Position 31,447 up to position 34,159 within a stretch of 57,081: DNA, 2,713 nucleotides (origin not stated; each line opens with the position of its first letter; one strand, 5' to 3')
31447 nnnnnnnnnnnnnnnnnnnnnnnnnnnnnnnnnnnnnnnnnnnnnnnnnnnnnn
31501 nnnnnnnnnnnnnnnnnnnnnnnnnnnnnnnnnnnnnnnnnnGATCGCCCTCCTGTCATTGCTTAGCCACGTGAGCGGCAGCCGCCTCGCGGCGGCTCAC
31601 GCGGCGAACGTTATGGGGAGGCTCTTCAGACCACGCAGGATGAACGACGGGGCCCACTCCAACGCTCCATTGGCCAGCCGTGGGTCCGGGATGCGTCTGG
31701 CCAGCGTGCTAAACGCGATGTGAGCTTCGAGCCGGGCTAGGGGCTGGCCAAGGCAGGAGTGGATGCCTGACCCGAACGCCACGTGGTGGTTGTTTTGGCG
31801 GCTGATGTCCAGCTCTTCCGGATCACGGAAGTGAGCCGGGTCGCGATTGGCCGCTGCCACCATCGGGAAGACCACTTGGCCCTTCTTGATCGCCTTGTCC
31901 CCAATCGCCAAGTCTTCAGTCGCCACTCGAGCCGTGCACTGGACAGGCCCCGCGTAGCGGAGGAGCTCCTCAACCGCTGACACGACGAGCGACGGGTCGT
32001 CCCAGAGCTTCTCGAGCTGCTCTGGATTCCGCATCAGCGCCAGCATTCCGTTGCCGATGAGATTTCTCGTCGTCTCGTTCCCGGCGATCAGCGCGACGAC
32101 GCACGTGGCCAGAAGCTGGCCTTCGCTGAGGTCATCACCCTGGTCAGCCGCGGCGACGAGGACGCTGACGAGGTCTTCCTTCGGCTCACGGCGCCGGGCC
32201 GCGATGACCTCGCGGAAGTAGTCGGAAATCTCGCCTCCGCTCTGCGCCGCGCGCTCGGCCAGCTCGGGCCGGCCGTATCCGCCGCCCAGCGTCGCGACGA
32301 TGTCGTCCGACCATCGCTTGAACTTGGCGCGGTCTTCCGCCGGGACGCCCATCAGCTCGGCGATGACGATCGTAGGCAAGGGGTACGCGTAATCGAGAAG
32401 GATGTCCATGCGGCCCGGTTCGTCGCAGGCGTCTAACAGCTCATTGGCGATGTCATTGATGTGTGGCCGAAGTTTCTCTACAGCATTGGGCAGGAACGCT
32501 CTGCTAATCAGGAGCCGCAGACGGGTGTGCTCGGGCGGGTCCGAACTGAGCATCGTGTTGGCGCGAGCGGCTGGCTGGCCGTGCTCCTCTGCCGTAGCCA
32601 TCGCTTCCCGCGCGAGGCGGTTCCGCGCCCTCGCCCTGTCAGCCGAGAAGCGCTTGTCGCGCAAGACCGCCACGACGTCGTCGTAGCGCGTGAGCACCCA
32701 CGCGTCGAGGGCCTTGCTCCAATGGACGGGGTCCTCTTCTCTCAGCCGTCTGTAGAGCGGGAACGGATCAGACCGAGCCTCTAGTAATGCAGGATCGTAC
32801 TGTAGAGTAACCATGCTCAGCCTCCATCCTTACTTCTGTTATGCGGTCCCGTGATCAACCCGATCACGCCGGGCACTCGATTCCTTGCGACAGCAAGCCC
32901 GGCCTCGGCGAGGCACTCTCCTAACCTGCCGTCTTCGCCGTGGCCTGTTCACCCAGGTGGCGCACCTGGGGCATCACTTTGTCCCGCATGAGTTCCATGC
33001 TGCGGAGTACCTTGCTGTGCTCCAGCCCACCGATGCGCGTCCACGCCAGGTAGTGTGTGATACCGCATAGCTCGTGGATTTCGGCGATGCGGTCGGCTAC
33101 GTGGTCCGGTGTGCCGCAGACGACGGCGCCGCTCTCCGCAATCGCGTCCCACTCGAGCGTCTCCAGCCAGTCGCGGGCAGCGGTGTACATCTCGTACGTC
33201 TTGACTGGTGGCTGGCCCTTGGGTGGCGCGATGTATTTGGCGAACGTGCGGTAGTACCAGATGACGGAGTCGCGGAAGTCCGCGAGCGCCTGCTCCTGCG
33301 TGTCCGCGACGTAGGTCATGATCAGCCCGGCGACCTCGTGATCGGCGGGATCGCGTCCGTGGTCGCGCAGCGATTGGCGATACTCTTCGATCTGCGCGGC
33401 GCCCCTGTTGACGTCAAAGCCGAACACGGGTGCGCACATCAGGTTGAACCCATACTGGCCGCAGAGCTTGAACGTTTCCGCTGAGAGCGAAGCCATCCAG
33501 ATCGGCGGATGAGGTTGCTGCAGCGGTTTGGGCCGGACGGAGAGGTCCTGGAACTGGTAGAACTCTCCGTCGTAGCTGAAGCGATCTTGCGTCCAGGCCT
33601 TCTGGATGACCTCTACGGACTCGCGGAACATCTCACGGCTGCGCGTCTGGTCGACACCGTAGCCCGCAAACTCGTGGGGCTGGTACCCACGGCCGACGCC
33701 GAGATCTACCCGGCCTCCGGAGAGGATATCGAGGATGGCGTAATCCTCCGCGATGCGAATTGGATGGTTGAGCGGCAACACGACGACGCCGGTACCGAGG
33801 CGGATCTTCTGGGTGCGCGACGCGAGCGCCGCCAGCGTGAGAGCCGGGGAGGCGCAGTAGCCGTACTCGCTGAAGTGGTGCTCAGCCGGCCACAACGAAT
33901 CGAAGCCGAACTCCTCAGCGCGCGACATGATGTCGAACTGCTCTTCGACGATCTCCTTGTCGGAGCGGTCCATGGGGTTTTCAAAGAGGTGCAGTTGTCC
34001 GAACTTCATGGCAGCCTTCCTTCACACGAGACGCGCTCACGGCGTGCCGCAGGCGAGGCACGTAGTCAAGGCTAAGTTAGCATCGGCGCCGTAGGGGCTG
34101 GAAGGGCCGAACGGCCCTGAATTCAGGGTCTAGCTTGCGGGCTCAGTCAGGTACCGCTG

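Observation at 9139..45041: Six paralogous type II DMSO-reductase-family catalytic subunits, but only three beta, two gamma and two delta genes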

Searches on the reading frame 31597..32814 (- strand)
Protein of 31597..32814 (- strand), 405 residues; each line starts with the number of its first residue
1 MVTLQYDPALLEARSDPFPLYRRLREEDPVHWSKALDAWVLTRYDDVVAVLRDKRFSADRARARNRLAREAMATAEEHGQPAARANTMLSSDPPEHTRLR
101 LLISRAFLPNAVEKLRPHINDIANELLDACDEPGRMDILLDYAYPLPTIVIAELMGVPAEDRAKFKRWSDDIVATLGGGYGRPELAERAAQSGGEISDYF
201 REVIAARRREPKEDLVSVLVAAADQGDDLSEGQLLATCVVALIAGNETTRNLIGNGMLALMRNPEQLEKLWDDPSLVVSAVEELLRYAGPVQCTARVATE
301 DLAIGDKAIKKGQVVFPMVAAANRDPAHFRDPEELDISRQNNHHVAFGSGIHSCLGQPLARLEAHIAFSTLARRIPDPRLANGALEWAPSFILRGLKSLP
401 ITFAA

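Call 5: search_protein_families(library=pfam, proteins=[window:31597-32814:-])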
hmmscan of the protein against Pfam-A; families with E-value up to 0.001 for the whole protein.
window:31597-32814:- (405 aa): 1 family
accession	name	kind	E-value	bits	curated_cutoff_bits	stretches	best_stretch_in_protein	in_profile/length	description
PF00067.27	p450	-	1.4e-29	103.7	22.8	1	72-371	72-428/462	Cytochrome P450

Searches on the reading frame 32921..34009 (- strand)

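Call 5: search_protein_families(library=pfam, proteins=[window:32921-34009:-])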
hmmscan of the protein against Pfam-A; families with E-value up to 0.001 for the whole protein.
window:32921-34009:- (362 aa): 1 family
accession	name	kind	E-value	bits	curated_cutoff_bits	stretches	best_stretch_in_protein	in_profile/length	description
PF00296.26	Bac_luciferase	-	4.8e-78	263.1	27.9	1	1-314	1-310/314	Luciferase-like monooxygenase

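Call 20: search_protein_families(library=ncbifam, proteins=[window:32921-34009:-], max_evalue=0.00001)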
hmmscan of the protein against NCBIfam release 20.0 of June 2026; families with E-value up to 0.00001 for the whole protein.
window:32921-34009:- (362 aa): 31 families (the best 25 are shown)
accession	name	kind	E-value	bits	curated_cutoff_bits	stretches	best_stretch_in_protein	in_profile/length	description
TIGR04020.1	seco_metab_LLM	subfamily_domain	2.5e-49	168.3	244.45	1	9-314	6-312/341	MupA/Atu3671 family FMN-dependent luciferase-like monooxygenase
TIGR03619.1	F420_Rv2161c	subfamily_domain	1.2e-47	162.6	166.9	1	29-240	5-227/247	TIGR03619 family F420-dependent LLM class oxidoreductase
TIGR03858.1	LLM_2I7G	subfamily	1.6e-46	158.8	462.25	1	3-350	7-337/337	Atu2307/SP_0267 family LLM class monooxygenase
NF052254.1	luciferase_Alph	exception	4.9e-43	147.7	600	1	1-350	1-351/354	luciferase subunit alpha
TIGR04027.1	LLM_KPN_01858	hypoth_equivalog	1.2e-41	142.7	412.9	1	20-349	21-325/326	putative FMN-dependent luciferase-like monooxygenase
TIGR03558.1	oxido_grp_1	subfamily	2.1e-39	135.6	166.95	1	14-342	12-323/325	MsnO8 family LLM class oxidoreductase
TIGR04036.1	LLM_CE1758_fam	subfamily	3.1e-38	131.5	479.1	1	15-247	21-254/355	CE1758 family FMN-dependent luciferase-like monooxygenase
TIGR03560.1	F420_Rv1855c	subfamily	7e-36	124.1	231.4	1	18-223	9-221/227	TIGR03560 family F420-dependent LLM class oxidoreductase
TIGR03571.1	lucif_BA3436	subfamily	2.7e-29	102.4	303.9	1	16-216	22-227/304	TIGR03571 family LLM class oxidoreductase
TIGR03621.1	F420_MSMEG_2516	subfamily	3.1e-26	92.2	213.15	1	23-182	15-165/295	TIGR03621 family F420-dependent LLM class oxidoreductase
NF002619.0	PRK02271.1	equivalog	5e-24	85.2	276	1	23-328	15-311/329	5,10-methylenetetrahydromethanopterin reductase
TIGR04021.1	LLM_DMSO2_sfnG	equivalog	7.7e-23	81.4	382.95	1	25-246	31-250/350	dimethylsulfone monooxygenase SfnG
TIGR04465.1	ArgArg_F420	equivalog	1.3e-22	80.3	470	1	29-243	67-281/364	F420-dependent hydroxymycolic acid dehydrogenase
NF052255.1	luciferase_Beta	exception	4.2e-22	78.6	500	1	1-190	1-192/325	luciferase subunit beta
TIGR03555.1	F420_mer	equivalog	7.6e-21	74.8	348.7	1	28-328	18-310/325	5,10-methylenetetrahydromethanopterin reductase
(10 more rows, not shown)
